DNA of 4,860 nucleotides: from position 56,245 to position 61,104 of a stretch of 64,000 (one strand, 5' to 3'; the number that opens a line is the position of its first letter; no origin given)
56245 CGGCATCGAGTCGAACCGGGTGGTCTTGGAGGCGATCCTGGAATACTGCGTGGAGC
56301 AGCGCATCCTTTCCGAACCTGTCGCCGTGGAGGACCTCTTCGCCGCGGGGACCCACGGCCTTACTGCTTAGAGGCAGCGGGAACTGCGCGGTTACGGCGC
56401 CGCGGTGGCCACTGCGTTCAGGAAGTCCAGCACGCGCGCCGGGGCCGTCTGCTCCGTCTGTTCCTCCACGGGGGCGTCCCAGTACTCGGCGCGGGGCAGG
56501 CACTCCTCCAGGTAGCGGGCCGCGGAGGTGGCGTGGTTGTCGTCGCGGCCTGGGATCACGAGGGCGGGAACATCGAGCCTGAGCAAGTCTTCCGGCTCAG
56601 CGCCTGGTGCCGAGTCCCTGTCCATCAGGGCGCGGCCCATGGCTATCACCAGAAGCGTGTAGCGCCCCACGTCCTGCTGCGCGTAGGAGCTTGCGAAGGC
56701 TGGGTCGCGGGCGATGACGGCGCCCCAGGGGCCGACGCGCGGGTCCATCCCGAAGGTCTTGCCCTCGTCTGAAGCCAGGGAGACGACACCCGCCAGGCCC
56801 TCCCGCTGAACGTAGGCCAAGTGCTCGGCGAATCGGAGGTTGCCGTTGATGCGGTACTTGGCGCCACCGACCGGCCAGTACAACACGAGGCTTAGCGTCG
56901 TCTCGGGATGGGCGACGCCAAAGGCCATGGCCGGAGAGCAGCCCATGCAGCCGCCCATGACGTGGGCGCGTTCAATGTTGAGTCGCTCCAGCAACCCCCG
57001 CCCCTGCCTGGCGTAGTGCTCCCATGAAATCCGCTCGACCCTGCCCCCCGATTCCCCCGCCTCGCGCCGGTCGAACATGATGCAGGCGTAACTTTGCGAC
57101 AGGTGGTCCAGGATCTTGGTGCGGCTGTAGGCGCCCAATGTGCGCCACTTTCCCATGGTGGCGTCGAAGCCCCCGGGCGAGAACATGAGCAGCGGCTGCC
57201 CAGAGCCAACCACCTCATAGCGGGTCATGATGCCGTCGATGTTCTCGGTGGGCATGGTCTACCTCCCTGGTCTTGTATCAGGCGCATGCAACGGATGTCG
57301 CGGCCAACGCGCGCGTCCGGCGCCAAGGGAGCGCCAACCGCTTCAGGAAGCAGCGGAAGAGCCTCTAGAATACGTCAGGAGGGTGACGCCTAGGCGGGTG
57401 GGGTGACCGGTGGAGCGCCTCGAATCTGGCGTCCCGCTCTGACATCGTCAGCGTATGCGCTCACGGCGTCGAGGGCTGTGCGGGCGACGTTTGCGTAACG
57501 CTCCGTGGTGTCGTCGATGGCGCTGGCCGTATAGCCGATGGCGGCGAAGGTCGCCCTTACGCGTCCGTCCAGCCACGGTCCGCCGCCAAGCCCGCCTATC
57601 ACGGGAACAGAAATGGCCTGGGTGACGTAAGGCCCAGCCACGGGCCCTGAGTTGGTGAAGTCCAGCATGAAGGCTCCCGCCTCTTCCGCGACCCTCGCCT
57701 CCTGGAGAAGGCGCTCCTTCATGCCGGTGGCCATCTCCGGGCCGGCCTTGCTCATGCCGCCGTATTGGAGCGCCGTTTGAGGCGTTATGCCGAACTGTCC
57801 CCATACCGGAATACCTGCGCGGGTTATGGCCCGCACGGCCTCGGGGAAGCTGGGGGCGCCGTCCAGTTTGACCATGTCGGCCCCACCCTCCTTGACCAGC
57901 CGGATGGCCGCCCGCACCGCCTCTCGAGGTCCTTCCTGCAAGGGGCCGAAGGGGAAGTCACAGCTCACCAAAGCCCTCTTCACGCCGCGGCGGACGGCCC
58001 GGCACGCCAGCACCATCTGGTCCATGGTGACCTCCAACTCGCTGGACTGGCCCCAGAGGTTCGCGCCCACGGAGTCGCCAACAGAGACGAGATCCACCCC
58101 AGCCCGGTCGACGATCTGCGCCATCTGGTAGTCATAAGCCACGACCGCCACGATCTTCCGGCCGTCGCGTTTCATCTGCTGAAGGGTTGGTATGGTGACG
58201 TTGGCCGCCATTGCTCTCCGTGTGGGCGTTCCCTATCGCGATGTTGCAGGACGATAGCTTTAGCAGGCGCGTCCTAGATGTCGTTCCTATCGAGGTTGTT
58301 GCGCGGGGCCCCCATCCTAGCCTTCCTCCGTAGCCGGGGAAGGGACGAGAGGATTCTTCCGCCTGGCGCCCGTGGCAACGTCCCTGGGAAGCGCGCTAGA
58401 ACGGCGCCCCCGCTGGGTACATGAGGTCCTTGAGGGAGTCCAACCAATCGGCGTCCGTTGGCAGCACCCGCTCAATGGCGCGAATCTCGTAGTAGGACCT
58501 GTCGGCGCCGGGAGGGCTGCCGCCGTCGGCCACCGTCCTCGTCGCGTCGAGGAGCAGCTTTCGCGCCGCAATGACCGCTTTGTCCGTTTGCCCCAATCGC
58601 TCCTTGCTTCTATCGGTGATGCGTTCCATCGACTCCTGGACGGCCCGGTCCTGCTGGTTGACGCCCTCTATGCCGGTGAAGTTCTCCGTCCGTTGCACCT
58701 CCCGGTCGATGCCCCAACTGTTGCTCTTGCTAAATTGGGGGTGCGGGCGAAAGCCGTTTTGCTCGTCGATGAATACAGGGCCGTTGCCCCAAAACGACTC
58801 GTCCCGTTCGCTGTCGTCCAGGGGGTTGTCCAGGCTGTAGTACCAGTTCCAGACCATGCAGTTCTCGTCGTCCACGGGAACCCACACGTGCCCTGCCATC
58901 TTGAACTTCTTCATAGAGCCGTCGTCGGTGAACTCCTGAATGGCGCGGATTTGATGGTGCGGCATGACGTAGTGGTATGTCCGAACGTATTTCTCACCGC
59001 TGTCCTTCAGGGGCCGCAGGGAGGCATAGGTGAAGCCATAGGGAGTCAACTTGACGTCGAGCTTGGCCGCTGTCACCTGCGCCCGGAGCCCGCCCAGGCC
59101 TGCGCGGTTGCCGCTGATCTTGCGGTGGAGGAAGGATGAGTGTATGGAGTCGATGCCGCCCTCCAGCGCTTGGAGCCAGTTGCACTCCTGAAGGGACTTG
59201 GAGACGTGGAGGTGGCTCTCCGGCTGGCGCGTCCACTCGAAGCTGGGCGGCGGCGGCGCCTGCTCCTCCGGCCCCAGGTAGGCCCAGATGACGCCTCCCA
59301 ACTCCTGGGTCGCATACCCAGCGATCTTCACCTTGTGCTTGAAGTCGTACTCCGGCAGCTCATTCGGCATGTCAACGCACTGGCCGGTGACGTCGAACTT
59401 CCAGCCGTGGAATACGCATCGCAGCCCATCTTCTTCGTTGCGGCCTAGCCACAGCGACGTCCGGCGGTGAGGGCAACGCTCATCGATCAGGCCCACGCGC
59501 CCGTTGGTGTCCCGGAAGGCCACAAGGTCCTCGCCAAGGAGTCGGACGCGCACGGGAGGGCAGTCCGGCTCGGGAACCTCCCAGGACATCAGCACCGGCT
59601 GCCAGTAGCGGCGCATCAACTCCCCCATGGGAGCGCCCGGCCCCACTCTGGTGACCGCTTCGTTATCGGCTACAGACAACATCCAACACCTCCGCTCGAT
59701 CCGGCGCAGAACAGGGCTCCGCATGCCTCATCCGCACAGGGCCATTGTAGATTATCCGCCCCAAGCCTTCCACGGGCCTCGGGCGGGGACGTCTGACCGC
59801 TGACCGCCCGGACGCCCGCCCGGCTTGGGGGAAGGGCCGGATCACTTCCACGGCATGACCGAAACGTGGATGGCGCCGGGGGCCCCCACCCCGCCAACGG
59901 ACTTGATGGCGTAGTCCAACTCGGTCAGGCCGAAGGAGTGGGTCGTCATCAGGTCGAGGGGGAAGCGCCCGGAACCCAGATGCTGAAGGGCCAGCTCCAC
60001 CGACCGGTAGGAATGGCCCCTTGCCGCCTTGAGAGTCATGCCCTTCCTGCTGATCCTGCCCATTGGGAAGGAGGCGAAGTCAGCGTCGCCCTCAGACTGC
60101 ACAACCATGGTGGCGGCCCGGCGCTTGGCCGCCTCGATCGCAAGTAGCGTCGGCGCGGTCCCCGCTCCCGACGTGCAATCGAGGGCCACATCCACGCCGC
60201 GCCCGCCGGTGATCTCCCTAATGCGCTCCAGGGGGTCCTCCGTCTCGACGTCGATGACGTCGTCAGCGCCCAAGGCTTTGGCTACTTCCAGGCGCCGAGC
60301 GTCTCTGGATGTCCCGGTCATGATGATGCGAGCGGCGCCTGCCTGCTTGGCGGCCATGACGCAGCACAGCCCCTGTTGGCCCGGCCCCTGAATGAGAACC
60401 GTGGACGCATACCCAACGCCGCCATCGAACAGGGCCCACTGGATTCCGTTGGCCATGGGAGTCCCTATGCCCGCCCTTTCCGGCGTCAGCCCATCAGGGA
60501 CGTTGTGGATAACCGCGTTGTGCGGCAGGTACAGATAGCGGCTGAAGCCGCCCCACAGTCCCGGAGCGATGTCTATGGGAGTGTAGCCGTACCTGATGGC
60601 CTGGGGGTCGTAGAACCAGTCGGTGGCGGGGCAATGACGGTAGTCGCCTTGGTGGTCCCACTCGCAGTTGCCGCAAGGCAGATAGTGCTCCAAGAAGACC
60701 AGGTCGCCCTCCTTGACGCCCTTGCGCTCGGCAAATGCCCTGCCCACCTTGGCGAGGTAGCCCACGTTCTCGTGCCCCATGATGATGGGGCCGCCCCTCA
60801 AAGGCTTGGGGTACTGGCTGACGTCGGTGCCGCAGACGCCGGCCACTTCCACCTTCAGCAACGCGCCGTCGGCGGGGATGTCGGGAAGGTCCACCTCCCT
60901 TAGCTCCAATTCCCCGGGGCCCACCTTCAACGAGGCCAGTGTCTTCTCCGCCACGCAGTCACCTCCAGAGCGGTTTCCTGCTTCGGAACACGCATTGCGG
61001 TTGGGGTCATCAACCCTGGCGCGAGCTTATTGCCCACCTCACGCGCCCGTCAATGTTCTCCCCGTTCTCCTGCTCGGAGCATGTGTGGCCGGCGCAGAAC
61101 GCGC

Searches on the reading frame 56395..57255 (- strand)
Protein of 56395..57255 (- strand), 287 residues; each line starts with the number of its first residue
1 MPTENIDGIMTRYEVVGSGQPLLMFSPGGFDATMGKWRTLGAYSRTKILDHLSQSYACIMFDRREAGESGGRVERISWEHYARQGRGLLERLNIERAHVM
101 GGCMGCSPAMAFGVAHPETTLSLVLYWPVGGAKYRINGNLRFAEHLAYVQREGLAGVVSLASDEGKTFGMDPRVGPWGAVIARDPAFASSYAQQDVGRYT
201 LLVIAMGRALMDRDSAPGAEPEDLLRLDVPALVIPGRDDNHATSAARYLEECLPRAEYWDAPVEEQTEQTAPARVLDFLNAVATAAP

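Call 24: search_protein_families(library=pfam, proteins=[window:56395-57255:-], max_evalue=0.0001)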
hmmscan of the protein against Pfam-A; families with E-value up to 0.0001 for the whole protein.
window:56395-57255:- (287 aa): 1 family
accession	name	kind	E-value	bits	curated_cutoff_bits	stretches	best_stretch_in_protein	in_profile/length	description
PF00561.26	Abhydrolase_1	-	1.4e-07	31.9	25.8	1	22-125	2-99/245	alpha/beta hydrolase fold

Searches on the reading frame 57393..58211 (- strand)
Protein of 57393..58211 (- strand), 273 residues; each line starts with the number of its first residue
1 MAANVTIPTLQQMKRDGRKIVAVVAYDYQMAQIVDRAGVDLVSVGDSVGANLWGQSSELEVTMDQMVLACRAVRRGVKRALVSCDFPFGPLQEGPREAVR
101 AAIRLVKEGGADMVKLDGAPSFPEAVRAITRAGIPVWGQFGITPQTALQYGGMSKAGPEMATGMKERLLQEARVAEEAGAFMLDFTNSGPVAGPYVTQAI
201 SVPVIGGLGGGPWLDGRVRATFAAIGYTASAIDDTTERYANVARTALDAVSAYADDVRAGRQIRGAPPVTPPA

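Call 24: search_protein_families(library=pfam, proteins=[window:57393-58211:-], max_evalue=0.0001)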
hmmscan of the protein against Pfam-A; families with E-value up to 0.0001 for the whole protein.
window:57393-58211:- (273 aa): 1 family
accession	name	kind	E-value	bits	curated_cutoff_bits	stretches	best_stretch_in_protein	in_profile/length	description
PF02548.21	Pantoate_transf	-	7.2e-73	245.6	28.7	1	5-260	2-254/259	Ketopantoate hydroxymethyltransferase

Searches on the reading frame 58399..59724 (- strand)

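Call 24: search_protein_families(library=pfam, proteins=[window:58399-59724:-], max_evalue=0.0001)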
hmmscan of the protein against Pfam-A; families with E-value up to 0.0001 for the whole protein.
window:58399-59724:- (442 aa): 2 families
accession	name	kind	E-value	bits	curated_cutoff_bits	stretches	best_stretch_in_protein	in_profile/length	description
PF19301.5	LigXa_C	-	7.3e-39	134.2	27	1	148-427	1-281/304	LigXa C-terminal domain like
PF00355.32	Rieske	-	2.7e-18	66.1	20.3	1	41-122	2-81/88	Rieske [2Fe-2S] domain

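Call 61: search_protein_families(library=ncbifam, proteins=[window:58399-59724:-], max_evalue=0.00001)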
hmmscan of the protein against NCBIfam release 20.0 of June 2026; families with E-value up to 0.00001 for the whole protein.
window:58399-59724:- (442 aa): 1 family
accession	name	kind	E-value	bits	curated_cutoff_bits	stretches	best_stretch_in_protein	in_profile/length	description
NF052579.1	BetMthstMoxSdmAMthl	equivalog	7.2e-18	64.7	600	1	40-156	17-132/351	4beta-methylsterol monooxygenase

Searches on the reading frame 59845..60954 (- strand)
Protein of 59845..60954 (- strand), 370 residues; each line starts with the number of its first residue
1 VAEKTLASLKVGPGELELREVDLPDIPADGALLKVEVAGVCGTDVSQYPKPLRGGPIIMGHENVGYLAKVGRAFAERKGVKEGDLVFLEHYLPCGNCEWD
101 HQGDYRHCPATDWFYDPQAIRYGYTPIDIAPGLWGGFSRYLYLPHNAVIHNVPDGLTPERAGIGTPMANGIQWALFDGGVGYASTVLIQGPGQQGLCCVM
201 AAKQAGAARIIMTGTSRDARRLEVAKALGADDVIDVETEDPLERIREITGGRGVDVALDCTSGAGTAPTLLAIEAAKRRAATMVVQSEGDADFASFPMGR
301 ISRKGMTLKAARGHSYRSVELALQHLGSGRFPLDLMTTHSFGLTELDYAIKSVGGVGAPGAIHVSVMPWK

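Call 24: search_protein_families(library=pfam, proteins=[window:59845-60954:-], max_evalue=0.0001)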
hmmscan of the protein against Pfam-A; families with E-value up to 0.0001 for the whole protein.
window:59845-60954:- (370 aa): 3 families
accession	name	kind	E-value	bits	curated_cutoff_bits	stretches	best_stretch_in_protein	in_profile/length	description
PF00107.32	ADH_zinc_N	-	4.8e-19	69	31.8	1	195-322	3-123/129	Zinc-binding dehydrogenase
PF08240.17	ADH_N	-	1.5e-17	64.2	23.5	1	29-153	3-103/104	Alcohol dehydrogenase GroES-like domain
PF13602.12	ADH_zinc_N_2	-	6.2e-05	24.4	27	0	228-307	1-73/134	Zinc-binding dehydrogenase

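Call 61: search_protein_families(library=ncbifam, proteins=[window:59845-60954:-], max_evalue=0.00001)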
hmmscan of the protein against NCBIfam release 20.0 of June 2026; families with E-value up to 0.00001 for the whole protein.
window:59845-60954:- (370 aa): 19 families
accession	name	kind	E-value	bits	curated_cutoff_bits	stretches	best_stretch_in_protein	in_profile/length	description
TIGR00692.1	tdh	equivalog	1.1e-35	123.3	458.35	1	16-350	11-325/340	L-threonine 3-dehydrogenase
NF041097.1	keto_inos_dh_IolM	equivalog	1e-33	116.6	450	2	178-352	202-376/389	scyllo-inosose 3-dehydrogenase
NF003808.0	PRK05396.1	equivalog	1.5e-32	112.8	380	1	6-351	4-326/341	L-threonine 3-dehydrogenase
TIGR03451.1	mycoS_dep_FDH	equivalog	3.7e-30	105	512.9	1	16-351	14-344/358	S-(hydroxymethyl)mycothiol dehydrogenase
TIGR03366.1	HpnZ_proposed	hypoth_equivalog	9.8e-26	90.7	328.1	1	30-345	7-314/315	putative phosphonate catabolism associated alcohol dehydrogenase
NF007375.0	PRK09880.1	equivalog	8.4e-22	77.4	469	1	26-352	25-329/344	L-idonate 5-dehydrogenase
TIGR03989.1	Rxyl_3153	subfamily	5e-21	75.4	440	1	13-347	11-352/370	NDMA-dependent alcohol dehydrogenase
TIGR02824.1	quinone_pig3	subfamily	3.2e-18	65.8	296.8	1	135-310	92-266/325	putative NAD(P)H quinone oxidoreductase, PIG3 family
NF010344.0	PRK13771.1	subfamily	1.4e-17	63.7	349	1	15-352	12-319/334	putative alcohol dehydrogenase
TIGR02818.1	adh_III_F_hyde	equivalog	5.2e-17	62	543.95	1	15-350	13-353/368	S-(hydroxymethyl)glutathione dehydrogenase/class III alcohol dehydrogenase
TIGR02819.1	fdhA_non_GSH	equivalog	9.3e-17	60.7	636.95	1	15-261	13-265/397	formaldehyde dehydrogenase, glutathione-independent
NF007489.0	PRK10083.1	equivalog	1.3e-16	60.5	376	2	135-350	115-320/339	Zn-dependent oxidoreductase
NF007642.0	PRK10309.1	equivalog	7.2e-16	58.3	550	1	14-308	10-283/347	galactitol-1-phosphate 5-dehydrogenase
NF006940.0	PRK09422.1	equivalog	6.8e-14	51.6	344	1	17-254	13-232/338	alcohol dehydrogenase AdhP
NF041172.1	AcrlCoa_red_Thmprot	equivalog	2e-10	40.1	500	1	16-234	13-211/334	acryloyl-CoA reductase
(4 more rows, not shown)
